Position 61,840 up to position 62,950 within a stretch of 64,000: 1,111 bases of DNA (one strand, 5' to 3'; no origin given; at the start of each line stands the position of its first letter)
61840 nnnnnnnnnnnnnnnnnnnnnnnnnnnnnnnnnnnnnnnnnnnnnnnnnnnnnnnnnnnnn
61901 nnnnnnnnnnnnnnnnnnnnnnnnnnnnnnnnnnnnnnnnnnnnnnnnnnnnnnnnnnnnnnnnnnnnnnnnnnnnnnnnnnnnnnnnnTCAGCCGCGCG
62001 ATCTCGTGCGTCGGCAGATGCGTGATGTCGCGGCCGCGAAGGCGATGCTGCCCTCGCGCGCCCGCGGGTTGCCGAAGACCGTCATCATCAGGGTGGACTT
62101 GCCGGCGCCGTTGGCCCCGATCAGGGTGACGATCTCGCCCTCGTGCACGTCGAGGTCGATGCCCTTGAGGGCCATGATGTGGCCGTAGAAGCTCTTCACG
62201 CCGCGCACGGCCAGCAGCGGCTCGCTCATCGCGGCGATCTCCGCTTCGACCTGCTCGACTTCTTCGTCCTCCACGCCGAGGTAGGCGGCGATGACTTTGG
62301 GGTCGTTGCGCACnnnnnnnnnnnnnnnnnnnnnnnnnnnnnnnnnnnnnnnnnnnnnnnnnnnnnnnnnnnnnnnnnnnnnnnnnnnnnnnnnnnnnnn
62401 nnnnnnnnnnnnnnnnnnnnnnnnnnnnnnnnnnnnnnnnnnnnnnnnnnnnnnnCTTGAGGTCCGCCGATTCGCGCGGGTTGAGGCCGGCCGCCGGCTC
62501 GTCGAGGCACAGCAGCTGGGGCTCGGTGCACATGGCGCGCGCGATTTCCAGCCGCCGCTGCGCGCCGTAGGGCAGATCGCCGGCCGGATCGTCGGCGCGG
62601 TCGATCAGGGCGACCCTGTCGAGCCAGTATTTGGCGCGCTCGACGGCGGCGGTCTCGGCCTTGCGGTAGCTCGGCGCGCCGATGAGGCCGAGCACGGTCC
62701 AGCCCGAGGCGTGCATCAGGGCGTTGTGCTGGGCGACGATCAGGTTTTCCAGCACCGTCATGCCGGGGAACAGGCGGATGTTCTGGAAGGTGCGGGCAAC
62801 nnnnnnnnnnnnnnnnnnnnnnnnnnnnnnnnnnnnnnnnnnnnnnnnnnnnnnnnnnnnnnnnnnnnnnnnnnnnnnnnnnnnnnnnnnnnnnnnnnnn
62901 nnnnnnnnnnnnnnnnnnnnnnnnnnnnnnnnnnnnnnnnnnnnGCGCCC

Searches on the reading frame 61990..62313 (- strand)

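Call 9: search_protein_families(library=pfam, proteins=[window:61990-62313:-], max_evalue=0.01)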
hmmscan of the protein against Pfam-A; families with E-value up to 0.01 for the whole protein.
window:61990-62313:- (107 aa): 7 families
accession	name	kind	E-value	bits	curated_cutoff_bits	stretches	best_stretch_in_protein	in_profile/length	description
PF00005.33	ABC_tran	-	4.6e-12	47.1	25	1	49-96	1-48/137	ABC transporter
PF12399.14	BCA_ABC_TP_C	-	3.4e-06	27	25.5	1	2-16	12-26/27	Branched-chain amino acid ATP-binding cassette transporter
PF13555.12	AAA_29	-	0.00023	21.3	27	1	53-78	16-44/61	P-loop containing region of AAA domain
PF03193.22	RsgA_GTPase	-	0.0036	17.6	30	1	51-90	99-137/174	RsgA GTPase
PF13191.12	AAA_16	-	0.0048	17.8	32.6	1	57-87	20-52/167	AAA ATPase domain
PF13304.12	AAA_21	-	0.0048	17.4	27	1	62-78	2-18/304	AAA domain, putative AbiEii toxin, Type IV TA system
PF13476.12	AAA_23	-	0.0062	17.6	27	1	36-76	4-36/201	AAA domain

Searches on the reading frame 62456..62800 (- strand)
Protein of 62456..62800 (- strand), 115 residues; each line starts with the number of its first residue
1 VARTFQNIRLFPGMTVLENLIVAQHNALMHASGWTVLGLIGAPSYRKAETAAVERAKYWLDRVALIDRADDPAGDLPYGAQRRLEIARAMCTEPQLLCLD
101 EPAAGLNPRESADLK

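Call 16: find_related_loci(query=window:62456-62800:-, collection=genome_contigs, flank=8000)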
Query seq(115 aa) (115 aa) in genome_contigs; peptide patterns used: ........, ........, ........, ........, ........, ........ (x = any residue, [..] = any of these).
600 stretches matched a pattern (row limit reached: there are more); 577 encode a relative of the query (tblastn E <= 1e-3); the best 80 are kept; 80 distinct loci.
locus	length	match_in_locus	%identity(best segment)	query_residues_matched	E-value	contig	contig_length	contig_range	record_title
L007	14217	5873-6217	81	1-115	8e-63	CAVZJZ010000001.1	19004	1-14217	MAG: uncultured Alphaproteobacteria bacterium isolate MFD06714.bin.2.111 genome assembly, contig: contig_101929, whole g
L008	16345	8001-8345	80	1-115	2e-62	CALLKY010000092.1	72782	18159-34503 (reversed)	MAG: uncultured Alphaproteobacteria bacterium isolate S4_Bin_METABAT__173_1 genome assembly, contig: c_000000000822, who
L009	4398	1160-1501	85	1-114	6e-62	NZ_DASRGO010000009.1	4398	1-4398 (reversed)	MAG: Methyloceanibacter sp. isolate SMAG_U10060 k141_2311586, whole genome shotgun sequence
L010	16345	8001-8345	83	1-115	1e-61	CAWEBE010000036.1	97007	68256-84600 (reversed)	MAG: uncultured Alphaproteobacteria bacterium isolate MFD05567.bin.1.164 genome assembly, contig: contig_174268, whole g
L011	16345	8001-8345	80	1-115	1e-61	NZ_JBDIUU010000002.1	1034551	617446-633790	Neorhizobium sp. IRAMC:178 Scaffold2_1, whole genome shotgun sequence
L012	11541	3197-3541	80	1-115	2e-61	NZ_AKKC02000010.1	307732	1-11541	Rhizobium sp. CF080 ctg3, whole genome shotgun sequence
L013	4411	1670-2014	81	1-115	3e-61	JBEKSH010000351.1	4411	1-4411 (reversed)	MAG: Roseiarcus sp. isolate SPRUCE 52 SPRUCE_52_351, whole genome shotgun sequence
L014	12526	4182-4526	80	1-115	4e-61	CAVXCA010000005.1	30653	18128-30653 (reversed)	MAG: uncultured Alphaproteobacteria bacterium isolate MFD03323.bin.1.128 genome assembly, contig: contig_137152, whole g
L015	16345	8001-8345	80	1-115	2e-61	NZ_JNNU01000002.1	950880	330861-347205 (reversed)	Neorhizobium vignae strain CCBAU 05176 contig2, whole genome shotgun sequence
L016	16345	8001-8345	81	1-115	2e-61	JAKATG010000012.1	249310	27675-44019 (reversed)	MAG: Proteobacteria bacterium isolate YP2.bin35 NODE_36_length_249310_cov_7.177352, whole genome shotgun sequence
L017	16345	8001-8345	80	1-115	6e-61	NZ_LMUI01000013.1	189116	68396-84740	Methylocapsa sp. S129 NODE_22_length_189032_cov_9.597217, whole genome shotgun sequence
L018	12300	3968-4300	80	1-111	1e-60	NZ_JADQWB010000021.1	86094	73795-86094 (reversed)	Agrobacterium leguminum strain MOPV5 NODE_21_length_86094_cov_36.506753, whole genome shotgun sequence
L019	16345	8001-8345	80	1-115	4e-61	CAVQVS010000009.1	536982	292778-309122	MAG: uncultured Alphaproteobacteria bacterium isolate MFD09671.bin.1.132 genome assembly, contig: contig_3329, whole gen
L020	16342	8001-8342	76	1-114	6e-61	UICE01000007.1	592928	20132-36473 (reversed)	Rhizobiales bacterium isolate AFS078673 genome assembly, contig: contig_7, whole genome shotgun sequence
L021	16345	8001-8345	78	1-115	1e-60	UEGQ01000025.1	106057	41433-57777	Rhizobiales bacterium isolate AFS003181 genome assembly, contig: contig_25, whole genome shotgun sequence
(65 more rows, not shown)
